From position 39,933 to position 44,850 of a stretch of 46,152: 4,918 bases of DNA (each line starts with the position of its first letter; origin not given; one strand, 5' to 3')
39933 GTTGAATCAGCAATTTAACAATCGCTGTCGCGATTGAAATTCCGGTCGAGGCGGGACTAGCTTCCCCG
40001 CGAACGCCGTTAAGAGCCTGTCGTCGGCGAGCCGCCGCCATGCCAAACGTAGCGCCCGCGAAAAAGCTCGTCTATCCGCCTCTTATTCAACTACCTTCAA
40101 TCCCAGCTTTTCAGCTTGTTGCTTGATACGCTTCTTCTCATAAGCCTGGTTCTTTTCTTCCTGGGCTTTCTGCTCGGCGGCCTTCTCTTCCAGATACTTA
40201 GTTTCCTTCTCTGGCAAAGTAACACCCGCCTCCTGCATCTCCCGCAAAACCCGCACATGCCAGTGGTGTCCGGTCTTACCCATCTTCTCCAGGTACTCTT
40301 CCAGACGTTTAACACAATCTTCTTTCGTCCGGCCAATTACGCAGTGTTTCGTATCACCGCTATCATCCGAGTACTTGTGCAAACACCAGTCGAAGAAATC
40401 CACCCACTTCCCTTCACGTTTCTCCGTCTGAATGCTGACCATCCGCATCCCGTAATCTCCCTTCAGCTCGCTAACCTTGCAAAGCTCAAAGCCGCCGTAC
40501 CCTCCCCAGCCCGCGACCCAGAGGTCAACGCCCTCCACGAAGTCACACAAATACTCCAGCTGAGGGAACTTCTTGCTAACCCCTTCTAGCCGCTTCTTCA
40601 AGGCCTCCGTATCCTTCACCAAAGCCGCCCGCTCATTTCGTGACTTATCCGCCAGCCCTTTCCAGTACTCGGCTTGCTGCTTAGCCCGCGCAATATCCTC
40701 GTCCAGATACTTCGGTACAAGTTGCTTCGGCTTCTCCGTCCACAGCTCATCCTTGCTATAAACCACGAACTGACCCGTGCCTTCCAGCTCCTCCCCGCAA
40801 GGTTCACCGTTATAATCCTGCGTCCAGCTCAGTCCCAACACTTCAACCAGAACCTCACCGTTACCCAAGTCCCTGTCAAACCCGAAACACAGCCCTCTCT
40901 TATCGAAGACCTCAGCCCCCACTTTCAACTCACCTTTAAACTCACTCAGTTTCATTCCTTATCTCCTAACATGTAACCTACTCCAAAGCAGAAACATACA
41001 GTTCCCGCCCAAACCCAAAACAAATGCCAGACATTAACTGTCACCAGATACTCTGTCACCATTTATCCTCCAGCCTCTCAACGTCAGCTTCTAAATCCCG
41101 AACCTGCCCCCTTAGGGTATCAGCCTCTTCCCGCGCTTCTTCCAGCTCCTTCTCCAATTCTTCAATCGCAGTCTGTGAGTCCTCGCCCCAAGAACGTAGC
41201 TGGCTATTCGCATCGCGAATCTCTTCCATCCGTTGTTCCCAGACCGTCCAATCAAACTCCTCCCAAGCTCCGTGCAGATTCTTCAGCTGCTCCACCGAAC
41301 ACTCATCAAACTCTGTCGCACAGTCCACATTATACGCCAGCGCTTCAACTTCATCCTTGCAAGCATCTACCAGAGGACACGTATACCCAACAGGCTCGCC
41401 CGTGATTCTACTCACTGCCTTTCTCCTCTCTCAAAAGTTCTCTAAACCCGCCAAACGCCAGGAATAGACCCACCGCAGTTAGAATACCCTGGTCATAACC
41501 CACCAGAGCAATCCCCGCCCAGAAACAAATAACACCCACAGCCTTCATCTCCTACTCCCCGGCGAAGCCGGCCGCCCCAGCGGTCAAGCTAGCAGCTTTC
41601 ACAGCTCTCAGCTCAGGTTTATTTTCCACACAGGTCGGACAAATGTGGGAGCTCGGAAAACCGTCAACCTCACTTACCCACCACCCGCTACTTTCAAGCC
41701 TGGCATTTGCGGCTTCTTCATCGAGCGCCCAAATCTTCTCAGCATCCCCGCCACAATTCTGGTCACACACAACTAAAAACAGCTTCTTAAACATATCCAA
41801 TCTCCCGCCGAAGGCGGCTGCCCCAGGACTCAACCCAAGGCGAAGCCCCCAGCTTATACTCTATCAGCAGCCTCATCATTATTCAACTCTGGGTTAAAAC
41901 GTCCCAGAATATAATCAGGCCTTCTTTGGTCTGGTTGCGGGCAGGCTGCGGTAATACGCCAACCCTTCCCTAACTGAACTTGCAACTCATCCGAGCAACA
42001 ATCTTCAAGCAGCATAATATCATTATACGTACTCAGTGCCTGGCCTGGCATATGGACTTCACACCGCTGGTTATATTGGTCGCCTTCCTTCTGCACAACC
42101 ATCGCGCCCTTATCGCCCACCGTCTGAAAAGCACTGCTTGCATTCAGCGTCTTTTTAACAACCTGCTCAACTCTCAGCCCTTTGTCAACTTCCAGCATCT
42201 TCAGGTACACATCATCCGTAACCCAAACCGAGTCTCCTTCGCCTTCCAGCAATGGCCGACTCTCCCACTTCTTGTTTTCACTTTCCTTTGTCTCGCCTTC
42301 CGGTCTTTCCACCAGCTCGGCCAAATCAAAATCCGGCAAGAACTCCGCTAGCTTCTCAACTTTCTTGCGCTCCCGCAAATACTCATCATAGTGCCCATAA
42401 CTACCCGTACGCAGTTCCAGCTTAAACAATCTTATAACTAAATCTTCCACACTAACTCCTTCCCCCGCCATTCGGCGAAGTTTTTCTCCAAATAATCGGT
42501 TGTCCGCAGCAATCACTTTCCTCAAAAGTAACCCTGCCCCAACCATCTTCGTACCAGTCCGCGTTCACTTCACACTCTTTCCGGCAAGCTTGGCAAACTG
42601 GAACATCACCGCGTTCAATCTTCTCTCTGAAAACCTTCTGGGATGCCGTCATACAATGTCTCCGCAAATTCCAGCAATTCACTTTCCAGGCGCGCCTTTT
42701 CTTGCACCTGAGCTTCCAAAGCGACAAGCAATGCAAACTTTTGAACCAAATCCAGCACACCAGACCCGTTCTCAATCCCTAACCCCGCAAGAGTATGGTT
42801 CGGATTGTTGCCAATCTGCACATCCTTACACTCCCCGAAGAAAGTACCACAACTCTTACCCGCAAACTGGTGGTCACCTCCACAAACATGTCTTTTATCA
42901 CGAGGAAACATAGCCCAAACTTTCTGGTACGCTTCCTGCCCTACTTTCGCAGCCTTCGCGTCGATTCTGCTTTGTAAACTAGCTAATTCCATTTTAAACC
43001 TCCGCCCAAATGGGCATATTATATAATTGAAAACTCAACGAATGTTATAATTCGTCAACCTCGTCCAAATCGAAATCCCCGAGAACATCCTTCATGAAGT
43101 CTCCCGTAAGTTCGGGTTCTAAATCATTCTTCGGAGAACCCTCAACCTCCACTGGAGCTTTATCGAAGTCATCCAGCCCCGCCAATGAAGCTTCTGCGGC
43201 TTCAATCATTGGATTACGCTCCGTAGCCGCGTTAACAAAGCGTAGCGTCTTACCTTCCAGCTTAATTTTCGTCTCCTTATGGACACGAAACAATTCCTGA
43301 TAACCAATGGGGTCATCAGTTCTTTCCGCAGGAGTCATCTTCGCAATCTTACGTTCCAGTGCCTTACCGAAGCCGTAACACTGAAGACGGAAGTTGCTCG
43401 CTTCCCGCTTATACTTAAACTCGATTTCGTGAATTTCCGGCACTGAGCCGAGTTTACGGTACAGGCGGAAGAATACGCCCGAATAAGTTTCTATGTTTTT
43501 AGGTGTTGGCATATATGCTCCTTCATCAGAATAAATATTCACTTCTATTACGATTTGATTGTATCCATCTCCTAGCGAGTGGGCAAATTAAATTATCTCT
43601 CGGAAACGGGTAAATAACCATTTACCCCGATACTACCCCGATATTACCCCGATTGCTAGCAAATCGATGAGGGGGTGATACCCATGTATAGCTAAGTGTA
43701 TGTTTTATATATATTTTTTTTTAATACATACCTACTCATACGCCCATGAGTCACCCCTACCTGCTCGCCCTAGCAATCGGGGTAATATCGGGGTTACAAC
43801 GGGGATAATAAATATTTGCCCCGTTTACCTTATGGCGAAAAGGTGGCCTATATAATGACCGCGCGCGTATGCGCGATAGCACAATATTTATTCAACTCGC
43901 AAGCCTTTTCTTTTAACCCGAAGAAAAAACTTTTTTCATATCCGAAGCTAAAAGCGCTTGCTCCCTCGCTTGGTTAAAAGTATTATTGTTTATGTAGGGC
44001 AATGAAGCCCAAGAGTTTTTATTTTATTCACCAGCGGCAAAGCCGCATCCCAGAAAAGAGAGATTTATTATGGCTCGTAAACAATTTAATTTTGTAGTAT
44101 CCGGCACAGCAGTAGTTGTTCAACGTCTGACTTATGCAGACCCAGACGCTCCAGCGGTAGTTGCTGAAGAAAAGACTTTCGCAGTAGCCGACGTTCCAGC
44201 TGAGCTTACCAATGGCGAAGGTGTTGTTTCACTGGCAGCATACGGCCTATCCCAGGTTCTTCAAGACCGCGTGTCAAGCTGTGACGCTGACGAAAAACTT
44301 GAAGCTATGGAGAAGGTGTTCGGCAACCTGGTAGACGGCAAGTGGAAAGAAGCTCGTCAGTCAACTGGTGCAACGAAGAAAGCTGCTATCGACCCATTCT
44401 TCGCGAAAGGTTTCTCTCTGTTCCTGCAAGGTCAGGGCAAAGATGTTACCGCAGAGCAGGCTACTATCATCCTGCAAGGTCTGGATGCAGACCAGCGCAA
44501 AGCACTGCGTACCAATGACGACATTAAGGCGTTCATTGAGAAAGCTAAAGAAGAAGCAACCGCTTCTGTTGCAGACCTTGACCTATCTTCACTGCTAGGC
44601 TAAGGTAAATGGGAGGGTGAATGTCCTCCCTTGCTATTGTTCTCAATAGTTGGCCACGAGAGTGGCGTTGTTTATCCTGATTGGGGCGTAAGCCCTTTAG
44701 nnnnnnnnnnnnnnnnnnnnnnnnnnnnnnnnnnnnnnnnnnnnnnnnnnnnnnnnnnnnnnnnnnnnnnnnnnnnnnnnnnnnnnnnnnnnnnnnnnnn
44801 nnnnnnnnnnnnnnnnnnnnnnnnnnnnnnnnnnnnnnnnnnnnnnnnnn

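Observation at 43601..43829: Roughly 226-bp dyad-symmetric iteron element with an AT-rich core between the divergent early promoters: candidate replication origin or master operator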

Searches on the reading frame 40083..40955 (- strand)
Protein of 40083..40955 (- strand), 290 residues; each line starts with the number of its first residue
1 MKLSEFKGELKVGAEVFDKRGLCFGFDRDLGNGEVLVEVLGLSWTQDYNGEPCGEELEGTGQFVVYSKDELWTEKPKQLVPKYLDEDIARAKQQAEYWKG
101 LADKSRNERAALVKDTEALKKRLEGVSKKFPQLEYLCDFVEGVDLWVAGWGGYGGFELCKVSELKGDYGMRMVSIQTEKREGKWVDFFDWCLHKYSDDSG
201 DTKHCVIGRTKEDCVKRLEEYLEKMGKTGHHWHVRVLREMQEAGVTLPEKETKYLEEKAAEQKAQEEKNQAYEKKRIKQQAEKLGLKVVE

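Call 8: search_protein_families(library=phrogs, proteins=[window:40083-40955:-], max_evalue=0.01)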
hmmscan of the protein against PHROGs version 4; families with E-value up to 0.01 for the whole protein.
window:40083-40955:- (290 aa): 1 family
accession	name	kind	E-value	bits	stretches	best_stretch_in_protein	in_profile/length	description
phrog_1716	-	tail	0.0077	15.7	1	116-277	354-510/943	tail length tape measure protein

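Call 23: search_protein_families(library=pfam, proteins=[window:40083-40955:-], max_evalue=0.1)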
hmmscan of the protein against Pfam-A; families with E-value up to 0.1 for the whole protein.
window:40083-40955:- (290 aa): 1 family
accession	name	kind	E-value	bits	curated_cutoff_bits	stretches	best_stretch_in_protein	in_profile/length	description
PF20797.2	HepT-like_2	-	0.066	13.7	27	0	212-243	14-45/110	HepT-like protein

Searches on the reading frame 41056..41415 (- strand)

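Call 8: search_protein_families(library=phrogs, proteins=[window:41056-41415:-], max_evalue=0.01)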
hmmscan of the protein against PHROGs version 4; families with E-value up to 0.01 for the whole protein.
window:41056-41415:- (119 aa): 3 families
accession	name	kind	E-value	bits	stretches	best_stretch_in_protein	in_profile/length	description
phrog_5328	-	unknown function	0.0012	20.2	1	63-118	4-59/101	-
phrog_4297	-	lysis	0.0044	18.1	1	58-107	53-99/130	Rz-like spanin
phrog_1620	-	moron, auxiliary metabolic gene and host takeover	0.0092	16.9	1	55-115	129-189/200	Hdf-like antirestriction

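Call 23: search_protein_families(library=pfam, proteins=[window:41056-41415:-], max_evalue=0.1)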
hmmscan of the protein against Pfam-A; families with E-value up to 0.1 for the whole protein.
window:41056-41415:- (119 aa): 36 families (the best 25 are shown)
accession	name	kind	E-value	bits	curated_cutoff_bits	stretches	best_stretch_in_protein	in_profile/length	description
PF24627.1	PUMA_CC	-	9.3e-05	22.8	30.1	1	60-118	7-65/74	PUMA coiled-coil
PF25443.1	ANG-1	-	0.00011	22.8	28.5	1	59-115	44-100/105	ANG-1-like domain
PF00430.23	ATP-synt_B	-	0.00012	22.6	28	1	59-109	28-78/132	ATP synthase B/B' CF(0)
PF07200.18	Mod_r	-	0.00024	21.6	30.1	1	40-115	4-87/146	Modifier of rudimentary (Mod(r)) protein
PF04859.17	DUF641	-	0.0014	19.4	27.6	1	28-118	34-127/127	Plant protein of unknown function (DUF641)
PF24922.1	ACBP4_C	-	0.0027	18.4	31.2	1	59-117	15-73/105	Acyl-CoA-binding domain-containing protein 4-6, C-terminal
PF05377.16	FlaC_arch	-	0.0032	18.3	27.8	1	84-117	2-35/55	Flagella accessory protein C (FlaC)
PF08614.16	ATG16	-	0.0043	17.7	33.7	1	60-117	122-179/200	Autophagy protein 16 (ATG16)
PF20492.3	ERM_helical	-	0.0047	17.4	40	1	60-117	12-69/120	Ezrin/radixin/moesin, alpha-helical domain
PF04012.17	PspA_IM30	-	0.0056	16.8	33.9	1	81-118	97-134/220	PspA/IM30 family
PF19220.6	Rod_CreS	-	0.0084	15.6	100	1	61-116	55-110/359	Crescentin, rod domain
PF00261.25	Tropomyosin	-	0.009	15.9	38.6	1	61-118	6-63/242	Tropomyosin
PF06160.17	EzrA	-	0.0096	14.7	39.6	1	54-114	372-432/557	Septation ring formation regulator, EzrA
PF04977.20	DivIC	-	0.01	16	28.9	1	76-117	11-53/80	Septum formation initiator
PF18035.6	Bap31_Bap29_C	-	0.013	15.9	30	1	83-115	2-34/52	Bap31/Bap29 cytoplasmic coiled-coil domain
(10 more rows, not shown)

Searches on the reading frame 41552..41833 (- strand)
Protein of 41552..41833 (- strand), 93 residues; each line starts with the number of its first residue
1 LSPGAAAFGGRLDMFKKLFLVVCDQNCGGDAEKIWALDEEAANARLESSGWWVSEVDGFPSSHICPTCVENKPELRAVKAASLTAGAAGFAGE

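Call 35: search_protein_families(library=phrogs, proteins=[window:41552-41833:-], max_evalue=0.001)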
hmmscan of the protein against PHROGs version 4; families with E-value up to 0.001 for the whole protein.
window:41552-41833:- (93 aa): 1 family
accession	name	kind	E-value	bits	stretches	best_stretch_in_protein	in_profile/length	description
phrog_23105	-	unknown function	0.00048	21.1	1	22-75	34-85/92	-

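Call 36: search_protein_families(library=pfam, proteins=[window:41552-41833:-], max_evalue=0.01)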
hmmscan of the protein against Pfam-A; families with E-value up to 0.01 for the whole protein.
window:41552-41833:- (93 aa): 0 families

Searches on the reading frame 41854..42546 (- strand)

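Call 8: search_protein_families(library=phrogs, proteins=[window:41854-42546:-], max_evalue=0.01)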
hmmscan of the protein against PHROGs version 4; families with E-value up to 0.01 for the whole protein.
window:41854-42546:- (230 aa): 2 families
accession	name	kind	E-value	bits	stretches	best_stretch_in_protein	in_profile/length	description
phrog_8380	-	unknown function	5.3e-31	109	1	154-229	137-211/212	-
phrog_4796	-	unknown function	4.6e-22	79.9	1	147-225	131-206/214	-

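Call 23: search_protein_families(library=pfam, proteins=[window:41854-42546:-], max_evalue=0.1)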
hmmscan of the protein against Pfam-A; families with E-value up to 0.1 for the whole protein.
window:41854-42546:- (230 aa): 0 families

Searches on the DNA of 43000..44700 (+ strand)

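Call 4: search_dna_similar(query=window:43000-44700:+, collection=phages, mode=near, max_rows=30)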
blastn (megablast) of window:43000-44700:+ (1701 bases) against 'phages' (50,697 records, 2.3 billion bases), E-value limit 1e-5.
No match.
